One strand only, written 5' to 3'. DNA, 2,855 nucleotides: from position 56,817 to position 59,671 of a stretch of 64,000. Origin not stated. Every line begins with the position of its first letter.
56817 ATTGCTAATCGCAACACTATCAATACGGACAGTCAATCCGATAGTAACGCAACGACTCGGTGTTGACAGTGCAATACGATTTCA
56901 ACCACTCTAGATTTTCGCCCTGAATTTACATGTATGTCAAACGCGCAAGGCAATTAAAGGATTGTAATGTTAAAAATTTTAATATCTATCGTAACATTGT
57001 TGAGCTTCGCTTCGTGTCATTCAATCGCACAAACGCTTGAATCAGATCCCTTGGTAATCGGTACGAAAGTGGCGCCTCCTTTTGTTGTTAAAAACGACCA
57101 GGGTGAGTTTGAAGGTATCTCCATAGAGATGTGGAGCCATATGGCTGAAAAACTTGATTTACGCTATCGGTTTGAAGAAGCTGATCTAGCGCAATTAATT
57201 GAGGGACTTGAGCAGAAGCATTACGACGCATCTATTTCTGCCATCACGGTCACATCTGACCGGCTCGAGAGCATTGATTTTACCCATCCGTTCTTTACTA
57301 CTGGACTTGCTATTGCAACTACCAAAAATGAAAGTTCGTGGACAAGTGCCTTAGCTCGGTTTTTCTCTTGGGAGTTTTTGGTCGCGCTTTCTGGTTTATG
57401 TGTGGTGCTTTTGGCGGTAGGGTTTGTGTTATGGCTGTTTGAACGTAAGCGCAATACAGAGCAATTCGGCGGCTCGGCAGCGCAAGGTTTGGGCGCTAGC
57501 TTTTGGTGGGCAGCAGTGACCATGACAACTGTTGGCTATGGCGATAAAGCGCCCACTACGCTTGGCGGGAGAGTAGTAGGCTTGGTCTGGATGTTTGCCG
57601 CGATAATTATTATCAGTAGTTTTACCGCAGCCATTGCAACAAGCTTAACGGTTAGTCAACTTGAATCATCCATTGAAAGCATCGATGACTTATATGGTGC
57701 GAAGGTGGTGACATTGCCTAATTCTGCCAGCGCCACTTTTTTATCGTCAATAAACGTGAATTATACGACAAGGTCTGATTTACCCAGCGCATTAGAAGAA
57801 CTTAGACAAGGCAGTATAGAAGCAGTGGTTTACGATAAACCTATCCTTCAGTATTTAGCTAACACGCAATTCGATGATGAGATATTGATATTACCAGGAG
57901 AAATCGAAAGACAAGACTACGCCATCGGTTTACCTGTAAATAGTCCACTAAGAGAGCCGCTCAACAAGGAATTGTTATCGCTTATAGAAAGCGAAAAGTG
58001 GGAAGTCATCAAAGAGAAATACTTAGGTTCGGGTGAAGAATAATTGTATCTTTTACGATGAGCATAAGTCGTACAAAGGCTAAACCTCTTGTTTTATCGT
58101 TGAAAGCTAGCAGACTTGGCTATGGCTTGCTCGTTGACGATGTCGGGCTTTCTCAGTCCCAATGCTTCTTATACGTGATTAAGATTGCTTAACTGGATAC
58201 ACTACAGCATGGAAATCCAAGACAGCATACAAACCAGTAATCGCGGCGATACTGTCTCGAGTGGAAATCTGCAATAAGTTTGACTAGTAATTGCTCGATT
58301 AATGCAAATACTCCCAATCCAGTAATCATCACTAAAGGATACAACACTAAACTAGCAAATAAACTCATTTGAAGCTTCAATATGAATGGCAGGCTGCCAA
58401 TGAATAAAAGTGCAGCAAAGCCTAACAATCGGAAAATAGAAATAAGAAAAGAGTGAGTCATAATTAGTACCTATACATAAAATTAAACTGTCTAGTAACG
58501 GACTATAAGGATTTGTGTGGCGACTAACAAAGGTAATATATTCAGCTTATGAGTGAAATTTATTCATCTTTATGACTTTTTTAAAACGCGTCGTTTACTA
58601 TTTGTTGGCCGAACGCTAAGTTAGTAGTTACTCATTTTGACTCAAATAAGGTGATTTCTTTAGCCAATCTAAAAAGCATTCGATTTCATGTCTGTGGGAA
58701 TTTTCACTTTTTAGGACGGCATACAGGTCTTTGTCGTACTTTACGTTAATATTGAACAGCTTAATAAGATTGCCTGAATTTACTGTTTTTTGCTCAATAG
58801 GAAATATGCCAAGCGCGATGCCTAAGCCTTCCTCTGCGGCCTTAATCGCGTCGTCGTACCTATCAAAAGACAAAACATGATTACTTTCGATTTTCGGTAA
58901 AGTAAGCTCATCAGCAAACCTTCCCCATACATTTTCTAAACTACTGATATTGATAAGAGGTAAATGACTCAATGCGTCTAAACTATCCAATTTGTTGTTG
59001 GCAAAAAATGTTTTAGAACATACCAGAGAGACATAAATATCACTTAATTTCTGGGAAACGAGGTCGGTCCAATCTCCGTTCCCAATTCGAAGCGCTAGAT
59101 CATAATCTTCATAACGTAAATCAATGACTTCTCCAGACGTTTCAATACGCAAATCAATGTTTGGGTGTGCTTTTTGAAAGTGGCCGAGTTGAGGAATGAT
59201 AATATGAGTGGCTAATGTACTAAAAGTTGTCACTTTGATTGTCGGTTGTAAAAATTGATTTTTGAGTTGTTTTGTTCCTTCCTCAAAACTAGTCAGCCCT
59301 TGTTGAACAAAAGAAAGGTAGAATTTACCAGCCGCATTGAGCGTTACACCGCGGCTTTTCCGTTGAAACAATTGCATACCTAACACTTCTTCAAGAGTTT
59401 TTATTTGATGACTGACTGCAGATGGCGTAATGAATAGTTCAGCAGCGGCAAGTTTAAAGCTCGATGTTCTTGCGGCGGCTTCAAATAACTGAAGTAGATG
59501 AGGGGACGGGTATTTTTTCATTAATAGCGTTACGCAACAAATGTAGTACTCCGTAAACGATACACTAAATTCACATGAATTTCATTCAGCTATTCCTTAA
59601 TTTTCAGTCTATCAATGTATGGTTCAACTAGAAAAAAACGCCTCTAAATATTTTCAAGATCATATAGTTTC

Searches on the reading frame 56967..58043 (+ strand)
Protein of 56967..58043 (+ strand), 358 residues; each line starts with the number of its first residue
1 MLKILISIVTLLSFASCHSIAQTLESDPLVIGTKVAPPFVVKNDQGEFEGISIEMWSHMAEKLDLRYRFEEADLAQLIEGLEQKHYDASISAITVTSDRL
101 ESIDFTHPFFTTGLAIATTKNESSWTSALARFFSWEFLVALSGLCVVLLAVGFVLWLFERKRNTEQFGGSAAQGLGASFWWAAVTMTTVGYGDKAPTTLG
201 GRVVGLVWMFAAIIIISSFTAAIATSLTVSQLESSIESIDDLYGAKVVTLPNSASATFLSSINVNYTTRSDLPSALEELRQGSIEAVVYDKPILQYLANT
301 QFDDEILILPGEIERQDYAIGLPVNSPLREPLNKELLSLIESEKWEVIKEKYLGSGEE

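Call 58: search_protein_families(library=pfam, proteins=[window:56967-58043:+], max_evalue=0.001)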
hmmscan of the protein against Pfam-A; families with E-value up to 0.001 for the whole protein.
window:56967-58043:+ (358 aa): 5 families
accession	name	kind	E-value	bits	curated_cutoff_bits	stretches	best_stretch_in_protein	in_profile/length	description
PF00497.25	SBP_bac_3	-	4.7e-25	88.3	26.4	1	29-354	1-131/132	Bacterial extracellular solute-binding proteins, family 3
PF00060.32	Lig_chan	-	2.7e-20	73.1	30.8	1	145-244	9-111/146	Ligand-gated ion channel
PF07885.22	Ion_trans_2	-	7.5e-12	45.4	22.5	1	145-227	3-77/79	Ion channel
PF10613.14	Lig_chan-Glu_bd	-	3.1e-10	40.6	30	1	30-121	4-114/115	Ligated ion channel L-glutamate- and glycine-binding site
PF00520.37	Ion_trans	-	9.7e-08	31.9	25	1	141-226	134-232/241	Ion transport protein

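Call 59: search_protein_families(library=ncbifam, proteins=[window:56967-58043:+], max_evalue=0.001)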
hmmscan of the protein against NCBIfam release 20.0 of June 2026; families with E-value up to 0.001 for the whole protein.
window:56967-58043:+ (358 aa): 13 families
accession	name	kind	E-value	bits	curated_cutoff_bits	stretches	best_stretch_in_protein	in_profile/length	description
NF007029.0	PRK09495.1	equivalog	1.9e-25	90.1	303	2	9-124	7-122/248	glutamine ABC transporter substrate-binding protein GlnH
TIGR01096.1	3A0103s03R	subfamily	6.5e-23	81.5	256.35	1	10-124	8-122/250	lysine/arginine/ornithine ABC transporter substrate-binding protein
NF008426.0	PRK11260.1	equivalog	1.2e-16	60.8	312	1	5-123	19-138/266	cystine ABC transporter substrate-binding protein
NF011965.0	PRK15437.1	equivalog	2.8e-10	40.2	459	1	1-121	1-121/260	histidine ABC transporter substrate-binding protein HisJ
NF052427.1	StpK7MSMEG_1200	equivalog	1.6e-09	36.8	900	1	26-118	361-453/601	serine/threonine protein kinase StpK7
NF011586.0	PRK15010.1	equivalog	1.4e-08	34.6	440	1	4-113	4-113/260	lysine/arginine/ornithine ABC transporter substrate-binding protein ArgT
NF041765.1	ArtJ_Ecoli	equivalog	5.6e-07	29.4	510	1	29-121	23-116/243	arginine ABC transporter substrate-binding protein ArtJ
NF008112.0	PRK10859.1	equivalog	1.5e-06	26.9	354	1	16-120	32-136/483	membrane-bound lytic murein transglycosylase MltF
NF040645.1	K_channel_Meth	equivalog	9.1e-05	22.4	300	1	150-221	138-200/203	hyperpolarization-activated voltage-gated potassium channel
NF007828.0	PRK10537.1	equivalog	0.00013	21.1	425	1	175-228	179-225/403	voltage-gated potassium channel protein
NF041764.1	ArtI_Ecoli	equivalog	0.00017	21.1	522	1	3-113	3-108/243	arginine ABC transporter substrate-binding protein ArtI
TIGR04262.1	orph_peri_GRRM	subfamily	0.00027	20.3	190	0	38-123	13-103/257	extracellular substrate binding-like orphan protein GrrP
NF008885.0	PRK11917.1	equivalog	0.0006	19.4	373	0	258-321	168-227/259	bifunctional adhesin/ABC transporter aspartate/glutamate-binding protein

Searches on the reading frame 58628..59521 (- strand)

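Call 58: search_protein_families(library=pfam, proteins=[window:58628-59521:-], max_evalue=0.001)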
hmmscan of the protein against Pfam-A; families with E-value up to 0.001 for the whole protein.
window:58628-59521:- (297 aa): 2 families
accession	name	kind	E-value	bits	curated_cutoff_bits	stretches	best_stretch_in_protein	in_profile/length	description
PF03466.25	LysR_substrate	-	1.5e-25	90.3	28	1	91-289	4-206/209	LysR substrate binding domain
PF00126.33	HTH_1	-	1.6e-20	73.3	26.6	1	9-66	3-60/60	Bacterial regulatory helix-turn-helix protein, lysR family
